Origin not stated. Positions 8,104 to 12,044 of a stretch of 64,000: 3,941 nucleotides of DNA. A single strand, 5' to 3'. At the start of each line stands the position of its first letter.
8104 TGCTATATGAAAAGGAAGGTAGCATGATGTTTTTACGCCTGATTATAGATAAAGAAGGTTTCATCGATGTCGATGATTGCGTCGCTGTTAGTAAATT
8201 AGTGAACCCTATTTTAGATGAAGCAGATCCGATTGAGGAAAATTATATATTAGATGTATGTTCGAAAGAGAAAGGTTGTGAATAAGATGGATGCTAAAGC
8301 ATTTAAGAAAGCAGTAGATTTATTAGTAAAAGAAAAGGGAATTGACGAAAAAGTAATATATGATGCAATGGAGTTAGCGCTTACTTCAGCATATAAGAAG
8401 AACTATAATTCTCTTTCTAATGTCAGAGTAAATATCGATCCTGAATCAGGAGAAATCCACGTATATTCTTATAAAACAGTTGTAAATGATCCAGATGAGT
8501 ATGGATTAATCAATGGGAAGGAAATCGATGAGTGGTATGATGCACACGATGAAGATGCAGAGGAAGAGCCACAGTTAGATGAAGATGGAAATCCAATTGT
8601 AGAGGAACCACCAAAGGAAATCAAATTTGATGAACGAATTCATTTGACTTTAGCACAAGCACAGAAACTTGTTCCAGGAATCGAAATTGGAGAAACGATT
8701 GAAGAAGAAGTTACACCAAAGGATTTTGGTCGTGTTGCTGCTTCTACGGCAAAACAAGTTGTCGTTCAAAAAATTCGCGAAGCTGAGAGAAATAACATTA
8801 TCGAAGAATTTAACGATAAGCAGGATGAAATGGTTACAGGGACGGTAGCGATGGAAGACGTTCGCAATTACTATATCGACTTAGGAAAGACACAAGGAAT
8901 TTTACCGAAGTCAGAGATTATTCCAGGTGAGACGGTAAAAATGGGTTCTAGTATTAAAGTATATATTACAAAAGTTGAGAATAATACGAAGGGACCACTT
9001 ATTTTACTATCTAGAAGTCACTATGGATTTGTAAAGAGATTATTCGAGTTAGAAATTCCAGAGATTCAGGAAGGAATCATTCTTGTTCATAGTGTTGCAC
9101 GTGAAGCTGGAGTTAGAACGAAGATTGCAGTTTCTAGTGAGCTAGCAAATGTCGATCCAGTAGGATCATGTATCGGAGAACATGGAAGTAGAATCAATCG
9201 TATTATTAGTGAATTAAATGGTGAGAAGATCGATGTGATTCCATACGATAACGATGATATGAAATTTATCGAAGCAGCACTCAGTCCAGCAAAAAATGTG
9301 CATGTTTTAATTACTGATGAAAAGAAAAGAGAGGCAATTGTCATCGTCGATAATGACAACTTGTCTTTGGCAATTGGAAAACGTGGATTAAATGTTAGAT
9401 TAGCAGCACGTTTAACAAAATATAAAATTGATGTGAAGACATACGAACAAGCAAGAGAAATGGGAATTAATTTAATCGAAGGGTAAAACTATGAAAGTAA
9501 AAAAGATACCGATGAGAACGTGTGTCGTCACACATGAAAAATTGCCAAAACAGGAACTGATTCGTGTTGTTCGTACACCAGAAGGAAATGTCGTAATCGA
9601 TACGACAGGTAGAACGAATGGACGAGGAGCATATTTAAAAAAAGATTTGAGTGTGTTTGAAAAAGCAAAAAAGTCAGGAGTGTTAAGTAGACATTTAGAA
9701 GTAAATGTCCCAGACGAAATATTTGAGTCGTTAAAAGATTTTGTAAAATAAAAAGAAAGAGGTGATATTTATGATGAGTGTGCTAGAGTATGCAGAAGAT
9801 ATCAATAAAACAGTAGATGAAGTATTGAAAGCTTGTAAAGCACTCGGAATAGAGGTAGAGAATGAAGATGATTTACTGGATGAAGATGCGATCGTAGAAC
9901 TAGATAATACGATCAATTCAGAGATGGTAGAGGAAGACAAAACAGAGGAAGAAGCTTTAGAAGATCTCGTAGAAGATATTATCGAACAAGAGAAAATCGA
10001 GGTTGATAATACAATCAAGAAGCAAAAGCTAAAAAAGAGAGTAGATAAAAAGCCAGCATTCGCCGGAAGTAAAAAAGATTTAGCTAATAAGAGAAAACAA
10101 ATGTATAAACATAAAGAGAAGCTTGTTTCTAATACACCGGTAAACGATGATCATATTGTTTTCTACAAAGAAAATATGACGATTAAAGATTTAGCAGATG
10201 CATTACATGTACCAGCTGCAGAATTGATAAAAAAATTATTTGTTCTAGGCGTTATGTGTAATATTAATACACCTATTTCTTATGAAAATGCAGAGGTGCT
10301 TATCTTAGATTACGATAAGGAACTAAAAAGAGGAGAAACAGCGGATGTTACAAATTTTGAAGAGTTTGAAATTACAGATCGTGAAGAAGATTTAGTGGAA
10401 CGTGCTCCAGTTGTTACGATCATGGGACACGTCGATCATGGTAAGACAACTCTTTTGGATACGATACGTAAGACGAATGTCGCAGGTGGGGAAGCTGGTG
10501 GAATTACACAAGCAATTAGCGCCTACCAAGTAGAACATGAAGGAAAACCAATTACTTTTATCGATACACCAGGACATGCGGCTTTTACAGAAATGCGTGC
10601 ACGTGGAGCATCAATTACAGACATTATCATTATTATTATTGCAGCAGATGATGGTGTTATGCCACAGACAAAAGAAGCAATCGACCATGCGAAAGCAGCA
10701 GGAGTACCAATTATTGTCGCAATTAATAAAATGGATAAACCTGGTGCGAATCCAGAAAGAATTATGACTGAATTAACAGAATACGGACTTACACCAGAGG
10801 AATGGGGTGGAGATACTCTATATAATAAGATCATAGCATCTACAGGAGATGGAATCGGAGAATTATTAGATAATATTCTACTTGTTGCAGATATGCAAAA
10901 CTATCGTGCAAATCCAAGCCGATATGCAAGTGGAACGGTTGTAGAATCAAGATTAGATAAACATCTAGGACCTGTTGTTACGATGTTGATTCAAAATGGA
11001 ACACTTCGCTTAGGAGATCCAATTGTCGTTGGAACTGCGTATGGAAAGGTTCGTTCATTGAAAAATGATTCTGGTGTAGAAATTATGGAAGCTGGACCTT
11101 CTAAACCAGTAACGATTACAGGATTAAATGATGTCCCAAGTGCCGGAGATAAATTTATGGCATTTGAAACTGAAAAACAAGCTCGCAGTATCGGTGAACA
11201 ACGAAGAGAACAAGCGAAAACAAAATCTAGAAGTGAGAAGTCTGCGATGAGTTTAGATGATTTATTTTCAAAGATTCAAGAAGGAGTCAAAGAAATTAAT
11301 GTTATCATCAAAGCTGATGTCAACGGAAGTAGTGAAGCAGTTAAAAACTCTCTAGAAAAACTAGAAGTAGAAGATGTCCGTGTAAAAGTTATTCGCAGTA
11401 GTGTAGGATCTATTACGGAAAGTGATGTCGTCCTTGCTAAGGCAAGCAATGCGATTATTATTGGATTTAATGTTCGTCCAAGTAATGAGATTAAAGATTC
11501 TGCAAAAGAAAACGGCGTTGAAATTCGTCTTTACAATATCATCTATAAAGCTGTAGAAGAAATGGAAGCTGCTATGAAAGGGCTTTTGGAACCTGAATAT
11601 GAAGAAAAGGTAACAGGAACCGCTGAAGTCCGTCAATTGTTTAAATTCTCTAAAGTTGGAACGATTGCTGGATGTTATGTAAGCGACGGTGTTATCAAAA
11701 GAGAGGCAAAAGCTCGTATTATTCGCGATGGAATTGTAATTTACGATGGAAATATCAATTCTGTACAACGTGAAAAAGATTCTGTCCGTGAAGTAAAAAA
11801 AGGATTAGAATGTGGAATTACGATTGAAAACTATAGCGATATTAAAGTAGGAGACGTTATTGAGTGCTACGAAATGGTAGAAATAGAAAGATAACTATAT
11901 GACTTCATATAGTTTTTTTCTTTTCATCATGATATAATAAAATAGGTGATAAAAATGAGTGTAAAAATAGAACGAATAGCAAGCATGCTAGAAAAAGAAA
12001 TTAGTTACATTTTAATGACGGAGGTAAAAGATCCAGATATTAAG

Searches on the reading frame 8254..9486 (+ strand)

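Call 59: search_protein_families(library=pfam, proteins=[window:8254-9486:+], max_evalue=0.0001)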
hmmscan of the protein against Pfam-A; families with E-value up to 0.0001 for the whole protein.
window:8254-9486:+ (410 aa): 4 families
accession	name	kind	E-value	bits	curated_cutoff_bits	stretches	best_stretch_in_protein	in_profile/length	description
PF08529.16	NusA_N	-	2.1e-34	118.7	23.8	1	17-180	2-119/119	NusA N-terminal domain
PF13184.12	KH_5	-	5.4e-23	81.3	27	1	285-351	1-67/69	NusA-like KH domain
PF00575.29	S1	-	2.7e-07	31.3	22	1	189-247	3-68/74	S1 RNA binding domain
PF00013.35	KH_1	-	7.6e-05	22.8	21.5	0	303-334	11-40/66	KH domain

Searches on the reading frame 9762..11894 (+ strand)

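Call 59: search_protein_families(library=pfam, proteins=[window:9762-11894:+], max_evalue=0.0001)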
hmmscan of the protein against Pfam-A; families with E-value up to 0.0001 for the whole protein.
window:9762-11894:+ (710 aa): 6 families
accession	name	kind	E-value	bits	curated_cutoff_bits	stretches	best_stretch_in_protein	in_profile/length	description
PF11987.13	IF-2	-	1.3e-41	141.6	27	1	489-602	3-117/117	Translation-initiation factor 2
PF00009.33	GTP_EFTU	-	2.8e-36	125.3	26.5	1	216-373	4-183/188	Elongation factor Tu GTP binding domain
PF22042.2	EF-G_D2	-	2.7e-26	91.9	27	1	389-467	2-83/84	Elongation factor G domain 2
PF04760.21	IF2_N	-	6e-19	68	25.3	2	137-186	2-52/53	Translation initiation factor IF-2, N-terminal region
PF01926.29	MMR_HSR1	-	5.4e-12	46.3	21.9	1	218-323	2-113/113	50S ribosome-binding GTPase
PF03144.31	GTP_EFTU_D2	-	5.2e-10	40.1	30.3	1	633-700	1-72/73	Elongation factor Tu domain 2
